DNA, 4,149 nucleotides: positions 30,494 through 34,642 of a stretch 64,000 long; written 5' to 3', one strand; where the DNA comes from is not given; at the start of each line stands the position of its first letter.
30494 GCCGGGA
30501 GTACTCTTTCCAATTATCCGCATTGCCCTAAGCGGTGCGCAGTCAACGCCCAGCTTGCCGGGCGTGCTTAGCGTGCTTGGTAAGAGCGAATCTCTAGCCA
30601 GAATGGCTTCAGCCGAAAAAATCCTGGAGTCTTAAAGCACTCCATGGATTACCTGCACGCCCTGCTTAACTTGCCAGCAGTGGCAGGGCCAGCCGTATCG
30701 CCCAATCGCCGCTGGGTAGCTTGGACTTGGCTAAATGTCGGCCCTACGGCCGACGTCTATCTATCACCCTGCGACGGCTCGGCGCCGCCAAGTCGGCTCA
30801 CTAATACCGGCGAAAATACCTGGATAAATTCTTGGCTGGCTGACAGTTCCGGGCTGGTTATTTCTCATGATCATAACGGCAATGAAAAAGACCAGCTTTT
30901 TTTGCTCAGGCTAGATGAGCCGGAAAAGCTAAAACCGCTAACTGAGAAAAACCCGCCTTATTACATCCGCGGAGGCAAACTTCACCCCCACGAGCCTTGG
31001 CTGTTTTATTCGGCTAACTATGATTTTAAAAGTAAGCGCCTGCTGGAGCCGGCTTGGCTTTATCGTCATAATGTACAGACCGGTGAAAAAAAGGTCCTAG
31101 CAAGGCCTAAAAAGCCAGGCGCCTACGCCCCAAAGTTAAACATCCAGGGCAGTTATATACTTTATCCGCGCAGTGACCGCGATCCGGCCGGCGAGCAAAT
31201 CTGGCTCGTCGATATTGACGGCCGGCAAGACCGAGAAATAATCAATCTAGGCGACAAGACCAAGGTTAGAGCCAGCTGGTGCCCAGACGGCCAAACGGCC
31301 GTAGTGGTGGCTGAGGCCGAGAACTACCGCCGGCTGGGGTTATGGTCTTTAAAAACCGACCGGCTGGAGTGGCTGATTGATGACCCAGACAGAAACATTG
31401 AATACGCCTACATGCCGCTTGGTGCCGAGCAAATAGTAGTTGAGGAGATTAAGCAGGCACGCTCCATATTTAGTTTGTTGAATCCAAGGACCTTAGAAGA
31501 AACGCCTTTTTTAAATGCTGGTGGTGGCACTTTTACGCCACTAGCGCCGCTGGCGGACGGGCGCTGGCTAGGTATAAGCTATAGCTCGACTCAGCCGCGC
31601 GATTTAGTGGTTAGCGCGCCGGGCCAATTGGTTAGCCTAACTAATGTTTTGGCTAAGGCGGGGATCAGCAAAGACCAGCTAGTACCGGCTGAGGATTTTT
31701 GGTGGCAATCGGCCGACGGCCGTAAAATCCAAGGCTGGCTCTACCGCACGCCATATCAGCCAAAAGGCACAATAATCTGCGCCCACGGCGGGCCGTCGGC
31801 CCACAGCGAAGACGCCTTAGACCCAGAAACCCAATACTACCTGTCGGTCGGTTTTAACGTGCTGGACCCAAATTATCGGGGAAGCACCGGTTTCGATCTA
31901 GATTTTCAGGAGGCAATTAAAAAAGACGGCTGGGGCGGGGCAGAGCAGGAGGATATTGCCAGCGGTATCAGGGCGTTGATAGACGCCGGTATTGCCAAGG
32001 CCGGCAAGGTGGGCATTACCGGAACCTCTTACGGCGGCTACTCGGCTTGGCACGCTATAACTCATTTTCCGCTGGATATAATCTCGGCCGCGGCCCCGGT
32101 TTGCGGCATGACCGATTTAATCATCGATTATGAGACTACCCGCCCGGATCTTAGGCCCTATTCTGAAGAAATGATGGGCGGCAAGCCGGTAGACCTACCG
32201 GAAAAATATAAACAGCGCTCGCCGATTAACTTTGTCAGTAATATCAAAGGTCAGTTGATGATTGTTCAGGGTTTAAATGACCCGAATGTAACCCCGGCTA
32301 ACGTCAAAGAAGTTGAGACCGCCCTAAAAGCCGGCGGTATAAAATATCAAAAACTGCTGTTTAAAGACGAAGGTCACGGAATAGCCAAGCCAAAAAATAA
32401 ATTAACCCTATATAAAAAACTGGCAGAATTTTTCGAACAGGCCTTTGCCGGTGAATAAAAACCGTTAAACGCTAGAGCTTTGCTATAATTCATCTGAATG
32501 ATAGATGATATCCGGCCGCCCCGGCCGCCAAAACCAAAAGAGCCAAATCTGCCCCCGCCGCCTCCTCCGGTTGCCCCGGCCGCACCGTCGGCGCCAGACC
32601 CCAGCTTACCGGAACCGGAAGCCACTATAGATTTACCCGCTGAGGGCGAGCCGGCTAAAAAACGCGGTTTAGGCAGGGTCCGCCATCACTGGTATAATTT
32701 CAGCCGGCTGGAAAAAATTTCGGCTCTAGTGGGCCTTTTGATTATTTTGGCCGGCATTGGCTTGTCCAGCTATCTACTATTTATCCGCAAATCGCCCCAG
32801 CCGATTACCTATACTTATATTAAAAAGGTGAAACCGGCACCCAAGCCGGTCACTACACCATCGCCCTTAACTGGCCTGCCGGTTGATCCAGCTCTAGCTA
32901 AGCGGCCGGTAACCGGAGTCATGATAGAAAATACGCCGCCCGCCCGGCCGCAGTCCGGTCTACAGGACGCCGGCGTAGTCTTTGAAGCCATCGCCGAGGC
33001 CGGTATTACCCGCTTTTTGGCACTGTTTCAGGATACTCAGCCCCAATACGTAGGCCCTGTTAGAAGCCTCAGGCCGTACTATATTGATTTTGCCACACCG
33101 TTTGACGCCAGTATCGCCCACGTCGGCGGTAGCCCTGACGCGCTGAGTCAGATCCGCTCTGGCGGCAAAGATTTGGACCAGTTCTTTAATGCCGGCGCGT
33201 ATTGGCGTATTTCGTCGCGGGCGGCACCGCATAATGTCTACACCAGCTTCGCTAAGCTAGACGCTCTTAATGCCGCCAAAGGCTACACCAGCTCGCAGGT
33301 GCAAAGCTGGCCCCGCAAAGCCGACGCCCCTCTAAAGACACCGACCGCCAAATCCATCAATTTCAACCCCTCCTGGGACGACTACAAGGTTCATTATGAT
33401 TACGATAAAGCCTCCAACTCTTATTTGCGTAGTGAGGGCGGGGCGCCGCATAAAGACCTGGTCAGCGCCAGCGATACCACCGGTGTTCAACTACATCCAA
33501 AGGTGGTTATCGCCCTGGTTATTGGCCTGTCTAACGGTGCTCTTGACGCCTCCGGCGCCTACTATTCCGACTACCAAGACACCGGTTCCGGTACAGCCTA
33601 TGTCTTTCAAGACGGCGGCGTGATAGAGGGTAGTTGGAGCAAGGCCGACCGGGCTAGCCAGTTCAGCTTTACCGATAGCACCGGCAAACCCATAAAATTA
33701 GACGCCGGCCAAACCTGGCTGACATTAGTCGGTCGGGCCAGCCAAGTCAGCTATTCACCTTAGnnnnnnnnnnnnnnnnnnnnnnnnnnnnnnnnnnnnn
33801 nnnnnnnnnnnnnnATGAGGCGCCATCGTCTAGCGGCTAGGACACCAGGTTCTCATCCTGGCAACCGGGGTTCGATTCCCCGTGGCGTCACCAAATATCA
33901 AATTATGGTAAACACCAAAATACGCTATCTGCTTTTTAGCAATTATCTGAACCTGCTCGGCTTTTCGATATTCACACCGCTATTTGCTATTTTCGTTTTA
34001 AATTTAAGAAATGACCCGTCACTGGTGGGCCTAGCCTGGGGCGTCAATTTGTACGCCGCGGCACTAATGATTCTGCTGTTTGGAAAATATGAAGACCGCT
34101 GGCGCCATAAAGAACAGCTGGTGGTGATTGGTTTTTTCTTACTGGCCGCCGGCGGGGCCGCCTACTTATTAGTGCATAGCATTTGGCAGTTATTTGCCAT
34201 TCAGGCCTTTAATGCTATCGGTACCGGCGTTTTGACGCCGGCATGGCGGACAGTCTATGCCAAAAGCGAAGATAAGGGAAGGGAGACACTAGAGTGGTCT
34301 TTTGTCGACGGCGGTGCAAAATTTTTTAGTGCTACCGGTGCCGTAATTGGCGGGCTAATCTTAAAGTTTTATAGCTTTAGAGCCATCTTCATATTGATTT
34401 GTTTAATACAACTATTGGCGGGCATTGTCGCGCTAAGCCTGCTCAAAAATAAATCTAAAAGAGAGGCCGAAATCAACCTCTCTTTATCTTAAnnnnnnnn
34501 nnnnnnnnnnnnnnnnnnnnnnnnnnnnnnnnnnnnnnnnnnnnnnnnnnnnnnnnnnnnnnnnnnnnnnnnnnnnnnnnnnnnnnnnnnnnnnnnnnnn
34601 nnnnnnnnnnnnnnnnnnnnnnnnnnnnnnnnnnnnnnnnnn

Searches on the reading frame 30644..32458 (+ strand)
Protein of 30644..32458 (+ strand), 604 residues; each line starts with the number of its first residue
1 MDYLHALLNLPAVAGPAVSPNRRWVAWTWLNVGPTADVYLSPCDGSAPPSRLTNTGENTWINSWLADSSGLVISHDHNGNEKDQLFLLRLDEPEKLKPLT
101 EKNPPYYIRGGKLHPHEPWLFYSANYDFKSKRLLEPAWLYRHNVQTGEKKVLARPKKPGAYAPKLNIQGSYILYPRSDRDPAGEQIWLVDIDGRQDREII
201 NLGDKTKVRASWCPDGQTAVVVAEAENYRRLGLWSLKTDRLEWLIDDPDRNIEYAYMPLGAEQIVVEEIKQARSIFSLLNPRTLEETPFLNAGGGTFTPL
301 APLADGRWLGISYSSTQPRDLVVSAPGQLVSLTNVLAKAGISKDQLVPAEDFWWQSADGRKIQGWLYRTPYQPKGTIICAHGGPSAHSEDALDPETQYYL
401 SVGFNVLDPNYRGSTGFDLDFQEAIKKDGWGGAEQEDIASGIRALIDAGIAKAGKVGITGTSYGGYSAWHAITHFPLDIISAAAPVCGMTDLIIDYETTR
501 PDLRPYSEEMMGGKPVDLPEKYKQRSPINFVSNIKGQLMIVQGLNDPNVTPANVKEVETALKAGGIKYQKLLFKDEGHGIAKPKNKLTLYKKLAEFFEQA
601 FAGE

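Call 20: search_protein_families(library=pfam, proteins=[window:30644-32458:+])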
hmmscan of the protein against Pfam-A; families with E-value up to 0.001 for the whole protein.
window:30644-32458:+ (604 aa): 4 families
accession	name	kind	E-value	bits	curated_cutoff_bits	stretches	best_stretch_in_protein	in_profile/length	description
PF00326.27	Peptidase_S9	-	1.2e-40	139.8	22.6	1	395-602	6-211/213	Prolyl oligopeptidase family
PF02129.25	Peptidase_S15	-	1.8e-07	31.6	23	1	367-494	24-134/262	X-Pro dipeptidyl-peptidase (S15 family)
PF20434.5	BD-FAE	-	7.1e-07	29.4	26.8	1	484-560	137-214/215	BD-FAE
PF01738.24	DLH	-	3.7e-06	27.1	21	1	440-591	83-198/217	Dienelactone hydrolase family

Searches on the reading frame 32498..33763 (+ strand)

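Call 20: search_protein_families(library=pfam, proteins=[window:32498-33763:+])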
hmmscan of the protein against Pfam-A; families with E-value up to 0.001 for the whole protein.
window:32498-33763:+ (421 aa): 2 families
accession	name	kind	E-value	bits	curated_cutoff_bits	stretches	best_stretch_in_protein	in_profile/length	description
PF11258.13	DUF3048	-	7.8e-46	156.3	25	1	124-263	1-147/148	Protein of unknown function (DUF3048) N-terminal domain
PF17479.7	DUF3048_C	-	8.5e-23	81.3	25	1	295-407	7-113/114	Protein of unknown function (DUF3048) C-terminal domain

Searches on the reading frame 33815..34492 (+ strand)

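Call 29: search_protein_families(library=pfam, proteins=[window:33815-34492:+])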
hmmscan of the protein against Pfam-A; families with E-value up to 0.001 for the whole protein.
window:33815-34492:+ (225 aa): 1 family
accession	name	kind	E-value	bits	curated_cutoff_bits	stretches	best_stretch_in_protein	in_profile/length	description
PF07690.21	MFS_1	-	3.7e-23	82.4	33.4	1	39-217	1-179/347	Major Facilitator Superfamily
